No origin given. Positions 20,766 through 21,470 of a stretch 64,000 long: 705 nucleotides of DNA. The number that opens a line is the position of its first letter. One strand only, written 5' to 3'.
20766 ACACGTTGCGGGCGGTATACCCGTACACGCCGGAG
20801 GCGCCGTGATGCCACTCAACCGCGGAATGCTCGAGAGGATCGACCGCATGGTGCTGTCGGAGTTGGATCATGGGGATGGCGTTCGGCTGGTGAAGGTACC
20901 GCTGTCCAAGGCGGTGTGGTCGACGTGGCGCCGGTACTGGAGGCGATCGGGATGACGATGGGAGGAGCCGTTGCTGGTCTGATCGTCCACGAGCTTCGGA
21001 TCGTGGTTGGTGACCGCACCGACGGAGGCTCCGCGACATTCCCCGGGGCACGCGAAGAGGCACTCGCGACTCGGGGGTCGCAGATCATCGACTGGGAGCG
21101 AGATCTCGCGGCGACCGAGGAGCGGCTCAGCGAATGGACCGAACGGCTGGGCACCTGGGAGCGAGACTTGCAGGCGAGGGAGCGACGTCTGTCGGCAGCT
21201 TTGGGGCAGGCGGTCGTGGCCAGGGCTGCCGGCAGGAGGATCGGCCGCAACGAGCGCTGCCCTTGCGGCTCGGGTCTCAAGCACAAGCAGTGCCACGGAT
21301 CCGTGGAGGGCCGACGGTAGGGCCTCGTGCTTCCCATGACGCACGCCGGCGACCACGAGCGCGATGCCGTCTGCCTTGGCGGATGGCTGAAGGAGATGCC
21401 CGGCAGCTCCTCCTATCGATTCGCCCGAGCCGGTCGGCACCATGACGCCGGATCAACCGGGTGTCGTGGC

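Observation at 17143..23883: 6.6-kb integrative island inserted in the 3' end of tRNA-Ala(GGC), delimited by a 62-bp direct repeat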

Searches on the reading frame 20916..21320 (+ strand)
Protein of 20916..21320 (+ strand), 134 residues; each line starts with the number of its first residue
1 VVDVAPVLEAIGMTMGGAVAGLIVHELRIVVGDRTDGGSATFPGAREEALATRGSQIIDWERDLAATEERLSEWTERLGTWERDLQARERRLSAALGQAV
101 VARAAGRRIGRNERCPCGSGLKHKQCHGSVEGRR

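Call 7: search_protein_families(library=pfam, proteins=[window:20916-21320:+], max_evalue=0.01)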
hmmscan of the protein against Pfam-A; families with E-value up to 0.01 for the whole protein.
window:20916-21320:+ (134 aa): 1 family
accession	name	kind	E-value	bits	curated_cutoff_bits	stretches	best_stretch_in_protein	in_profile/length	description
PF02810.21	SEC-C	-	2.4e-08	34.1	20.4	1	111-128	1-18/19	SEC-C motif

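Call 22: search_protein_families(library=ncbifam, proteins=[window:20916-21320:+], max_evalue=0.01)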
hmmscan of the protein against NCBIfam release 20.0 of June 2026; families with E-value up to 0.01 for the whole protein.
window:20916-21320:+ (134 aa): 6 families
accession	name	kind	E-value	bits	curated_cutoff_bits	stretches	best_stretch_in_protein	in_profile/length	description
NF004088.0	PRK05590.1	equivalog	6.1e-09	36.4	140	1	58-129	94-165/166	hypothetical protein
NF002449.0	PRK01617.1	equivalog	7.5e-05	23.1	141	1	107-128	132-153/154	hypothetical protein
NF007704.0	PRK10396.1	equivalog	0.00033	20.7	149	1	105-126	197-218/221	hypothetical protein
TIGR04102.1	SWIM_PBPRA1643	hypoth_equivalog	0.00043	20.7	68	1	107-127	87-107/108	PBPRA1643 family SWIM/SEC-C metal-binding motif protein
NF002592.0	PRK02250.1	equivalog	0.00051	20.2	158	1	105-128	144-167/167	hypothetical protein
NF001213.0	PRK00183.1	equivalog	0.00084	19.4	158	1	106-129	131-154/157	hypothetical protein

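Call 23: search_protein_families(library=padloc, proteins=[window:20916-21320:+], max_evalue=0.01)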
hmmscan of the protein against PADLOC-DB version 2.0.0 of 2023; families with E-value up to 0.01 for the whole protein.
window:20916-21320:+ (134 aa): 6 families
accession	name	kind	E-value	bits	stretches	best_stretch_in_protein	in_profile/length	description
PDLC00872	E2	-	8.1e-06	23.5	1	93-128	152-187/216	E2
PDLC04917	PDC-S12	-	1.1e-05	23.4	1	65-127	158-216/218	-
PDLC00833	E1-E2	-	1.9e-05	22.2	1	105-128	168-191/222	E1-E2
PDLC00865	E2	-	0.0003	18.2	1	106-129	167-190/219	E2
PDLC00871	E2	-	0.001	16.8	1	109-129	171-190/241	E2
PDLC00870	E2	-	0.0038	15.3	1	112-129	174-191/223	E2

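Call 24: search_protein_families(library=phrogs, proteins=[window:20916-21320:+], max_evalue=0.01)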
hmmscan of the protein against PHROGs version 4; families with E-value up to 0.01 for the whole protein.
window:20916-21320:+ (134 aa): 3 families
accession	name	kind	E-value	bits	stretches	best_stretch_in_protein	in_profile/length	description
phrog_18195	-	unknown function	0.00059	19.7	1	105-128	464-487/489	-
phrog_24700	-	unknown function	0.0013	19.8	1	105-126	197-218/221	-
phrog_30159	-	unknown function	0.0074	17.4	0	105-129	40-64/69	-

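Call 78: find_homologous_proteins(query=window:20952-21320:+)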
Query window:20952-21320:+ (122 aa): 76 proteins with E <= 0.001 among 212 candidates.
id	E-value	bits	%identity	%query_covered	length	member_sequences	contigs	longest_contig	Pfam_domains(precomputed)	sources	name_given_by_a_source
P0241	9.6e-73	260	100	100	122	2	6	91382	PF02810.22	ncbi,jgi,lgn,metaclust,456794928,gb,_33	metaclust:\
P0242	8.0e-57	208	85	100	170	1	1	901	PF02810.22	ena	-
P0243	2.9e-44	168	68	95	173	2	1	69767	PF02810.22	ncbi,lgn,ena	-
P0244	5.9e-44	167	66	100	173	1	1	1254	PF02810.22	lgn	-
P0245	1.4e-40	156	66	95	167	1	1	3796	PF02810.22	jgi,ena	-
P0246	2.0e-39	152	66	93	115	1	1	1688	PF02810.22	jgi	jgi:uncharacterized protein YecA (UPF0149 family)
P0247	5.2e-39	151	64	96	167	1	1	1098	PF02810.22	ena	-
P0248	7.8e-38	147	63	96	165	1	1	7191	PF02810.22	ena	-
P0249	2.5e-36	142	62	95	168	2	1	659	PF02810.22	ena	-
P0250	4.4e-36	142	61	95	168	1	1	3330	PF02810.22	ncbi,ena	-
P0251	4.8e-36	141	62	96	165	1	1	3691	PF02810.22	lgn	-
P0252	3.2e-34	136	60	96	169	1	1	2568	PF02810.22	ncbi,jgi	-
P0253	6.4e-34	135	58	100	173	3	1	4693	PF02810.22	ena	-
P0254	1.5e-33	133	59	95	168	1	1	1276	PF02810.22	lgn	-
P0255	1.9e-33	133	58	95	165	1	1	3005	PF02810.22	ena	-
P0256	8.1e-33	131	59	95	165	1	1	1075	PF02810.22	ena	-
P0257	1.8e-32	130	56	95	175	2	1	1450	PF02810.22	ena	-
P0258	2.5e-32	129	58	99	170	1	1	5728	PF02810.22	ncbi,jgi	-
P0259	2.8e-32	129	55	95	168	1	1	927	PF02810.22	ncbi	-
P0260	3.1e-32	129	57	95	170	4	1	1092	PF02810.22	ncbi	-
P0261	3.8e-32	129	60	94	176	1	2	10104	PF02810.22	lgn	-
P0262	9.7e-29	118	54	95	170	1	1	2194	PF02810.22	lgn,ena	-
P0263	3.5e-27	113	56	94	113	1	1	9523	PF02810.22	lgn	-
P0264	7.1e-27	112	50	95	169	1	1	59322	PF02810.22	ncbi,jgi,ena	-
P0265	2.3e-26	110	48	95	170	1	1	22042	PF02810.22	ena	-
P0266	2.5e-25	107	52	96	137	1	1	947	PF02810.22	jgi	jgi:preprotein translocase subunit SecA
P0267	3.6e-25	106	52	96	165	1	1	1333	PF02810.22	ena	-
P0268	3.7e-24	103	50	95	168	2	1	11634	PF02810.22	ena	-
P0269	1.8e-23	101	48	95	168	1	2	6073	PF02810.22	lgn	-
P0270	1.1e-22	98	46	98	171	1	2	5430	PF02810.22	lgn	-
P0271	2.9e-22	97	46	95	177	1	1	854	PF02810.22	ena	-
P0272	1.1e-21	95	48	95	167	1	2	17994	PF02810.22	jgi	jgi:hypothetical protein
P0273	2.2e-21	94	50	95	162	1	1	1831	PF02810.22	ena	-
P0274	1.3e-20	92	44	95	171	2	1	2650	PF02810.22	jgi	jgi:hypothetical protein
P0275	6.4e-20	89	45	95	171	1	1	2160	PF02810.22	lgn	-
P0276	8.5e-19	86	45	95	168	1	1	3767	PF02810.22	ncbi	-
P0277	5.5e-17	80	46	100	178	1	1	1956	PF02810.22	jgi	jgi:preprotein translocase subunit SecA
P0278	1.4e-16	79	44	95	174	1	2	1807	PF02810.22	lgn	-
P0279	1.7e-16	78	42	95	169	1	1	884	PF02810.22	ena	-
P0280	2.0e-16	78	44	100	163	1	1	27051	PF02810.22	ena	-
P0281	2.2e-16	78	46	95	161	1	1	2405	PF02810.22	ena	-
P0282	6.3e-16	77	43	95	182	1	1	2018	PF02810.22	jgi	-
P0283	7.9e-16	76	41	95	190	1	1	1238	PF02810.22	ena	-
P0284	1.1e-15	76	45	100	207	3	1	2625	PF02810.22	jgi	jgi:hypothetical protein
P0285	1.5e-15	75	41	95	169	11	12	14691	PF02810.22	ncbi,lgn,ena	-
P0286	3.0e-15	74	45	100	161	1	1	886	PF02810.22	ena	-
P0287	1.7e-14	72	45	100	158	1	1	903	PF02810.22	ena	-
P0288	2.3e-14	71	43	95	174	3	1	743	PF02810.22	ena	-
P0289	2.8e-14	71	44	97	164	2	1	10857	PF02810.22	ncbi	ncbi:MAG: SEC-C domain-containing protein [Acidimicrobiia bacterium]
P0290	4.0e-14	71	43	100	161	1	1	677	PF02810.22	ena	-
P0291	1.8e-13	69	46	100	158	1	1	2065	PF12072.14,PF02810.22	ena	-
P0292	2.2e-13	68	44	95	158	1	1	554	PF02810.22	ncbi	-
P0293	3.3e-13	68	44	99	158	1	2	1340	PF02810.22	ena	-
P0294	4.6e-13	67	46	100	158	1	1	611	PF02810.22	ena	-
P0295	1.5e-12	66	44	100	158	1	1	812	PF02810.22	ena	-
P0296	1.7e-12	65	45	95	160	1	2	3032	PF02810.22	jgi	jgi:hypothetical protein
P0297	2.1e-12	65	45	95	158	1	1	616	PF02810.22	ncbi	-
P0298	2.9e-12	65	45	95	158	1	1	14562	PF02810.22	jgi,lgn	-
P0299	4.5e-12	64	44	95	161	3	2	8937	PF02810.22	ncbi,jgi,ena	-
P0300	1.8e-11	62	41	95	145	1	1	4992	PF02810.22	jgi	-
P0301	3.8e-11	61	42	93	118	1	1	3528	PF02810.22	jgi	jgi:hypothetical protein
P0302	5.0e-11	61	43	100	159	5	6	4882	PF02810.22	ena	-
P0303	1.8e-10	59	42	100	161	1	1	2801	PF02810.22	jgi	-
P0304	1.8e-10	59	43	95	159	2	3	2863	PF02810.22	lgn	-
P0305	3.6e-10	58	45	95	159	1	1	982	PF02810.22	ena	-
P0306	4.5e-10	58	44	96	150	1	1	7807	PF02810.22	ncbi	ncbi:MAG: SEC-C metal-binding domain-containing protein, partial [Acidimicrobiia bacterium]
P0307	6.5e-10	57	45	95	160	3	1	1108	PF02810.22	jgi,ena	-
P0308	1.2e-9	56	51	56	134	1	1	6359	PF02810.22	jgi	jgi:hypothetical protein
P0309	1.3e-9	56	43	94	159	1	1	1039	PF02810.22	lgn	-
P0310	2.6e-9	55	42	93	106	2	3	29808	PF02810.22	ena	-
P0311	3.7e-9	55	44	95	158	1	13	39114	PF02810.22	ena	-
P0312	6.3e-8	51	43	96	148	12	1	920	PF02810.22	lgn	-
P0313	1.1e-7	50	38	95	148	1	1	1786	PF02810.22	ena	-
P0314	1.1e-7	50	39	96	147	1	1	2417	PF02810.22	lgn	-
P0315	2.6e-7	49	41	95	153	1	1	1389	PF02810.22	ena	-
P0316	2.0e-6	46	38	93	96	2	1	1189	PF02810.22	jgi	jgi:uncharacterized protein YecA (UPF0149 family)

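Call 81: search_protein_families(library=pfam, proteins=[P0242, P0243, P0264], max_evalue=1)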
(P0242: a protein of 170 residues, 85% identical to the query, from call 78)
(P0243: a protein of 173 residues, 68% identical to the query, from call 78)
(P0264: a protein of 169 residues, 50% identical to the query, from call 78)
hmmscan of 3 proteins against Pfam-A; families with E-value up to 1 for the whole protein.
P0242 (170 aa): 2 families
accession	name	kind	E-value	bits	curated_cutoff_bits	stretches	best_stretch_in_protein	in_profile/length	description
PF02810.21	SEC-C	-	5.6e-10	39.3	20.4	1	147-164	1-18/19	SEC-C motif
PF12072.13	RNase_Y_N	-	0.068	13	32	1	82-124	90-132/201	RNase Y N-terminal region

P0243 (173 aa): 2 families
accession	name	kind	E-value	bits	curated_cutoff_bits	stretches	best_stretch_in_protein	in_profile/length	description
PF02810.21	SEC-C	-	1.1e-09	38.5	20.4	1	147-164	1-18/19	SEC-C motif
PF10152.14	CCDC53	-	0.16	12.9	24.6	1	102-139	18-55/147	Subunit CCDC53 of WASH complex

P0264 (169 aa): 2 families
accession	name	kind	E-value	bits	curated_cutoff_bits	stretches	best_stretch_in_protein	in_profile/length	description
PF02810.21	SEC-C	-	2.7e-10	40.4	20.4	1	146-163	1-18/19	SEC-C motif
PF12072.13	RNase_Y_N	-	0.013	15.3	32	1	81-135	82-136/201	RNase Y N-terminal region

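Call 85: find_encoding_contigs(protein=P0241, flank=10000, max_places=8)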
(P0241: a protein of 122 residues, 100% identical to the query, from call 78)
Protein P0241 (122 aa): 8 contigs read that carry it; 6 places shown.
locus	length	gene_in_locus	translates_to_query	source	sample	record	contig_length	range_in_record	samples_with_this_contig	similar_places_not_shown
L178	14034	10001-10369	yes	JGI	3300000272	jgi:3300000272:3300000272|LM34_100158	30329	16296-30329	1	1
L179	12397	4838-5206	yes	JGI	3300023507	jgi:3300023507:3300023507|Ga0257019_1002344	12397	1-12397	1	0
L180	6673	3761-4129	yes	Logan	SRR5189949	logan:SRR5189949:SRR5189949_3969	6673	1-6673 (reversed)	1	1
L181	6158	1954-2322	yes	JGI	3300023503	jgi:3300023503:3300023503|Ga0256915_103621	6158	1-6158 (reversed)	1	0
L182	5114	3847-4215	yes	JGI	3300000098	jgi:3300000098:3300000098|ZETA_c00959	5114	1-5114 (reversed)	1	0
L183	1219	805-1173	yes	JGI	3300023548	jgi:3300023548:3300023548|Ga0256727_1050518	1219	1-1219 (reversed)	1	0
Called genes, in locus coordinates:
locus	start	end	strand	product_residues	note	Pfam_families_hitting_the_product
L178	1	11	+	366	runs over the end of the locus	PF00696:AA_kinase, PF01472:PUA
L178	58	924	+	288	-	PF07724:AAA_2 (weak), PF13191:AAA_16 (weak), PF13401:AAA_22 (faint), PF00004:AAA, PF07726:AAA_3 (faint), PF07728:AAA_5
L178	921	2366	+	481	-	PF05762:VWA_CoxE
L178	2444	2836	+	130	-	PF00072:Response_reg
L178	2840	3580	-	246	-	PF00378:ECH_1, PF16113:ECH_2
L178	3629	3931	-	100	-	-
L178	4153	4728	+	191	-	PF01467:CTP_transf_like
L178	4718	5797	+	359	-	PF13399:LytR_C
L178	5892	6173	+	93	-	PF02410:RsfS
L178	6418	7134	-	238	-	-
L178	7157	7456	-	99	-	-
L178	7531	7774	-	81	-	-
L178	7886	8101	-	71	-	-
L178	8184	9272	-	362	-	PF26003:Integrase_N_phage, PF00589:Phage_integrase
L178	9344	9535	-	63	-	-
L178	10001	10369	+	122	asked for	PF02810:SEC-C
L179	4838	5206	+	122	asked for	PF02810:SEC-C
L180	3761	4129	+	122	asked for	PF02810:SEC-C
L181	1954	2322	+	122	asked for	PF02810:SEC-C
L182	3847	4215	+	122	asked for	PF02810:SEC-C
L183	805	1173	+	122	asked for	PF02810:SEC-C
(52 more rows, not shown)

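Call 91: predict_structure(alignment_id=A3)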
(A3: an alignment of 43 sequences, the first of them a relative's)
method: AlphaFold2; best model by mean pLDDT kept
length: 170 residues; sequences in the alignment: 43
mean_pLDDT: 73.1   pTM: 0.34
mean pLDDT of the five models: 73.1, 71.8, 69.6, 67.8, 66.9
residues with pLDDT >= 90: 49; 70-90: 46; 50-70: 54; < 50: 21
segments of 3 or more residues with pLDDT < 50: 23-27, 73-75, 138-141, 168-170
pLDDT, mean of each block of 10 residues (from residue 1): 66 67 50 83 90 81 66 55 88 97 98 98 84 51 52 64 51
secondary structure, 60 per line:
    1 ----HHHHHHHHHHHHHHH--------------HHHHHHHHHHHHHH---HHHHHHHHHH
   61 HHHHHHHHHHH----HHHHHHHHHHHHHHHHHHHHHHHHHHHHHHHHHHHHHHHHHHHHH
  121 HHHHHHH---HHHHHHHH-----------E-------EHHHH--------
elements in order: H5-19 H34-47 H51-71 H76-127 H131-138 H159-162

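Call 95: fold_search(model_id=the predicted structure, library=pdb)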
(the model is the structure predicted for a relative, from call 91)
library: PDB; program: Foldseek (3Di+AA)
matches with E <= 10: 2; with E <= 0.001: 0
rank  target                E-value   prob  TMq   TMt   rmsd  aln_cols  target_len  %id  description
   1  6lqs_AF               4.1e+00  0.08  0.22  0.10  13.8       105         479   17  Cryo-EM structure of 90S small subunit preribosomes in transition states (State D) (released 2020-09-16)
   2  6zbh_C                9.5e+00  0.03  0.25  0.17  18.8       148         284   10  Merozoite surface protein 1 (MSP-1) from Plasmodium falciparum, alternative conformation 5 (released 2021-05-19)
